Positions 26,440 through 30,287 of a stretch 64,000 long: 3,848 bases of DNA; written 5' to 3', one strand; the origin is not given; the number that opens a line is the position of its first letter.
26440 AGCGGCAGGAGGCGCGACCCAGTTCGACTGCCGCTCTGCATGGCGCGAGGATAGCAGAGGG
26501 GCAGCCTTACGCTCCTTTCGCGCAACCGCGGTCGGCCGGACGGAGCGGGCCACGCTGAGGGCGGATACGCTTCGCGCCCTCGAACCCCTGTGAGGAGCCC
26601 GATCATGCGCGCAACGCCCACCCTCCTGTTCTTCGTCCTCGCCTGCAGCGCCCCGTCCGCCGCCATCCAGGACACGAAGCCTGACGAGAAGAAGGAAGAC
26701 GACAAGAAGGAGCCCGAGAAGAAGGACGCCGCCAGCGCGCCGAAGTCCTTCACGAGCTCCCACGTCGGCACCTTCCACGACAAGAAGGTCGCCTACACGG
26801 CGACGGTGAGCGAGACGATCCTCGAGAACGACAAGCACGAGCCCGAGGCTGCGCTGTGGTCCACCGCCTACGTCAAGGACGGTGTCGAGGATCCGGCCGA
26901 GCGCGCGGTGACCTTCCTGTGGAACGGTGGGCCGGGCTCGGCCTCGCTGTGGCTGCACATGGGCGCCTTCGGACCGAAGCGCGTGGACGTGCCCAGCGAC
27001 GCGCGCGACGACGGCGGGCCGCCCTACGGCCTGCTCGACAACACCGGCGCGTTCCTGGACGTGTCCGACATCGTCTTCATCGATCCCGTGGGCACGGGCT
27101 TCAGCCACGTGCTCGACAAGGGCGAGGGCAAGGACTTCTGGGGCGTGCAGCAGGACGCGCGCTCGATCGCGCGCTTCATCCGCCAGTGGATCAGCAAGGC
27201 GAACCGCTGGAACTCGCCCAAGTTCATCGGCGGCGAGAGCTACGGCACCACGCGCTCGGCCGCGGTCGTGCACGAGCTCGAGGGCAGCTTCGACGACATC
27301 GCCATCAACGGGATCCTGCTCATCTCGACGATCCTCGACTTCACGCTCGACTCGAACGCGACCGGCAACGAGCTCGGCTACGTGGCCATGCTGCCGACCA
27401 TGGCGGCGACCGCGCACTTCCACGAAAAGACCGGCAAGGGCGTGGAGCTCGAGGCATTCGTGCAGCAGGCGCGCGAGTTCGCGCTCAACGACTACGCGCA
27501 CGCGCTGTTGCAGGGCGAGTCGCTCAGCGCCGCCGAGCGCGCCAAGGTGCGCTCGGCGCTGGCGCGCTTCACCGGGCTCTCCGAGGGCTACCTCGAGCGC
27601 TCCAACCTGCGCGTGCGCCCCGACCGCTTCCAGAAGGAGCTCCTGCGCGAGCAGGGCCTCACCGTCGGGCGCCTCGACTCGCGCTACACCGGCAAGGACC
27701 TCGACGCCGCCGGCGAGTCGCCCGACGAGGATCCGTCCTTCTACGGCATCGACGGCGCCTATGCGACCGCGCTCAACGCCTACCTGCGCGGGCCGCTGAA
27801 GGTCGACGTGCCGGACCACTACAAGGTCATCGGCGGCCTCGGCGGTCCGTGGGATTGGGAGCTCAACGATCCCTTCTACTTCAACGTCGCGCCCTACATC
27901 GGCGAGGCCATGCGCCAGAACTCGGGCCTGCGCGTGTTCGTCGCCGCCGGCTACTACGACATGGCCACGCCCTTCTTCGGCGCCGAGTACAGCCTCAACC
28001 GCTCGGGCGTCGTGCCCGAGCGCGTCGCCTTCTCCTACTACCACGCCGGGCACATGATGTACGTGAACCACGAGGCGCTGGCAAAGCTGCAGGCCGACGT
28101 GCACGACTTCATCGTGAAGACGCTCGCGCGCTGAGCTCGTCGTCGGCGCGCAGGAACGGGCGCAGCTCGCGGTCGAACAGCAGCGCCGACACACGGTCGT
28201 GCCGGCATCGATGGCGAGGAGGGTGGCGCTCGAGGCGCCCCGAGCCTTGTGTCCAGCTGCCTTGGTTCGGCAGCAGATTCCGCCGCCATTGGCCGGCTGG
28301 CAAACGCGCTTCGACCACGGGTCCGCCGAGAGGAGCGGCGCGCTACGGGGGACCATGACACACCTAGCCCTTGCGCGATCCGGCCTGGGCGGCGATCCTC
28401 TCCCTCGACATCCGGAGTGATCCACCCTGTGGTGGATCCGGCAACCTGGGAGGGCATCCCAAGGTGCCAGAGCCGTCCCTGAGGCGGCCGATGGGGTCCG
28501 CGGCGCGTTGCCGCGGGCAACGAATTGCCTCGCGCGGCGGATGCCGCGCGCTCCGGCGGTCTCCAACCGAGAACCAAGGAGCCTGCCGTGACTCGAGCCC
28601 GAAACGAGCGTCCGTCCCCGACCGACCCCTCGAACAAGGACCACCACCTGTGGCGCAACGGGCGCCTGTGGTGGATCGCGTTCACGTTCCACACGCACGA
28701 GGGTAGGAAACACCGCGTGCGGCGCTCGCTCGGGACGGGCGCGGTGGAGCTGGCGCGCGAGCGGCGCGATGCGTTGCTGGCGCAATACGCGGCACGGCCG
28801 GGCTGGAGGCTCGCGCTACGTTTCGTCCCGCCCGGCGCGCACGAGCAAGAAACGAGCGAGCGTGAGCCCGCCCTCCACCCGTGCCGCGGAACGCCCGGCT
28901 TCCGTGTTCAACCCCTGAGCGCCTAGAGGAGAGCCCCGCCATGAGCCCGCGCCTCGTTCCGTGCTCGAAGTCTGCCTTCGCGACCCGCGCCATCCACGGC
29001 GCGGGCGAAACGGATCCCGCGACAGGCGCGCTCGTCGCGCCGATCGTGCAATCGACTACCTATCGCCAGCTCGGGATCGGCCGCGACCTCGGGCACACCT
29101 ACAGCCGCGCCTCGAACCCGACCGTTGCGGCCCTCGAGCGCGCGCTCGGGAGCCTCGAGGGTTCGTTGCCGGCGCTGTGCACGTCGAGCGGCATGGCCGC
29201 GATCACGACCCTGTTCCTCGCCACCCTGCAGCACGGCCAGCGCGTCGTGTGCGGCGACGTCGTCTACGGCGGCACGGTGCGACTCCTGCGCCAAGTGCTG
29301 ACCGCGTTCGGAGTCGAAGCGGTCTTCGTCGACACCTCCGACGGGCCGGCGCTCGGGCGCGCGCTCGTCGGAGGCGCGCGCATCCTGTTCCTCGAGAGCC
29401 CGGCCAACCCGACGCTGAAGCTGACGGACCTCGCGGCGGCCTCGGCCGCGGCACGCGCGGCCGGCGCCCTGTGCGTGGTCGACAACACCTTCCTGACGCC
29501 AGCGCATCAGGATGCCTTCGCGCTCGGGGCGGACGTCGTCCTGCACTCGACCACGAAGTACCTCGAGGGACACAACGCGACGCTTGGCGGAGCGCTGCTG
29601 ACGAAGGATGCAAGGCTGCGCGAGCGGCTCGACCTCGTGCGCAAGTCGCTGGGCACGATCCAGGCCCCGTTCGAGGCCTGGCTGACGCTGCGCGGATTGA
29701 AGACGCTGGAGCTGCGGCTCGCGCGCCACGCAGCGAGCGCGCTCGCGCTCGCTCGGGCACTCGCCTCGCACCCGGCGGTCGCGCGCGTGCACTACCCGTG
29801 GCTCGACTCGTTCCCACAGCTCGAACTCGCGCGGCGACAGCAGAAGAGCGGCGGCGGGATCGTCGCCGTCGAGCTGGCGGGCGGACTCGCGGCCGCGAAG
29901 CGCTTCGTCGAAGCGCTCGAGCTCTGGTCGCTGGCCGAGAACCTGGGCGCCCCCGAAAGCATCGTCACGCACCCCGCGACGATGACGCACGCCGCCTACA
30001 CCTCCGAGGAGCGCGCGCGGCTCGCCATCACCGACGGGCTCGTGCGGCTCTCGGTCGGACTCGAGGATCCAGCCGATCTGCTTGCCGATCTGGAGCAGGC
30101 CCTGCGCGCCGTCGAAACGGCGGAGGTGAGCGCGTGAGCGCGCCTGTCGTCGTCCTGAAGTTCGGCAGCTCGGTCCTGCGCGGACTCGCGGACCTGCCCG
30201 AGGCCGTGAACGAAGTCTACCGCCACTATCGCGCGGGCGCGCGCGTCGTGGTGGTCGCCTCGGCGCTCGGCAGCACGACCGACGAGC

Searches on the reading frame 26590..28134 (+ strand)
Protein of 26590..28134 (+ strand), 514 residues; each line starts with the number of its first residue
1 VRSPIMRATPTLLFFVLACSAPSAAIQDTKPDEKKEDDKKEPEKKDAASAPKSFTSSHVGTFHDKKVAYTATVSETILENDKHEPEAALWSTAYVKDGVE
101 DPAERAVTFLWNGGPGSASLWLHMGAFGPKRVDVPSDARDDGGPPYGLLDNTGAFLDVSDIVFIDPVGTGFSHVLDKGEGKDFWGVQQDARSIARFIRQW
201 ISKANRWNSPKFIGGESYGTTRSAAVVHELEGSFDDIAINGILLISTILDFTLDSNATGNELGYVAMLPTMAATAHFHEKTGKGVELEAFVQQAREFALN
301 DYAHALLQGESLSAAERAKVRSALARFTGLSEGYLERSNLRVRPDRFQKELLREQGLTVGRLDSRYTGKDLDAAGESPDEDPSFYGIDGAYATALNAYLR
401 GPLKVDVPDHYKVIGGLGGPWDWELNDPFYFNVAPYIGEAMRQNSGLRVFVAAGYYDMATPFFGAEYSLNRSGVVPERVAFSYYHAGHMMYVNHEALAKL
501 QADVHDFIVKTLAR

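Call 61: search_protein_families(library=pfam, proteins=[window:26590-28134:+], max_evalue=0.0001)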
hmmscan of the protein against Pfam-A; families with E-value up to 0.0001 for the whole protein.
window:26590-28134:+ (514 aa): 1 family
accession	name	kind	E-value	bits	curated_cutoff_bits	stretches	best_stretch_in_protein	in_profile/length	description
PF00450.28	Peptidase_S10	-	6.7e-14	52.5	21.9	1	101-269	36-201/420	Serine carboxypeptidase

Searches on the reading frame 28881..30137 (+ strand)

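Call 61: search_protein_families(library=pfam, proteins=[window:28881-30137:+], max_evalue=0.0001)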
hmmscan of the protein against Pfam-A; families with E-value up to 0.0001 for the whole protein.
window:28881-30137:+ (418 aa): 1 family
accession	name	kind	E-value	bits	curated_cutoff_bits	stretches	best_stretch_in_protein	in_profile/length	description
PF01053.26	Cys_Met_Meta_PP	-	4.9e-125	417.5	27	1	35-408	2-380/381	Cys/Met metabolism PLP-dependent enzyme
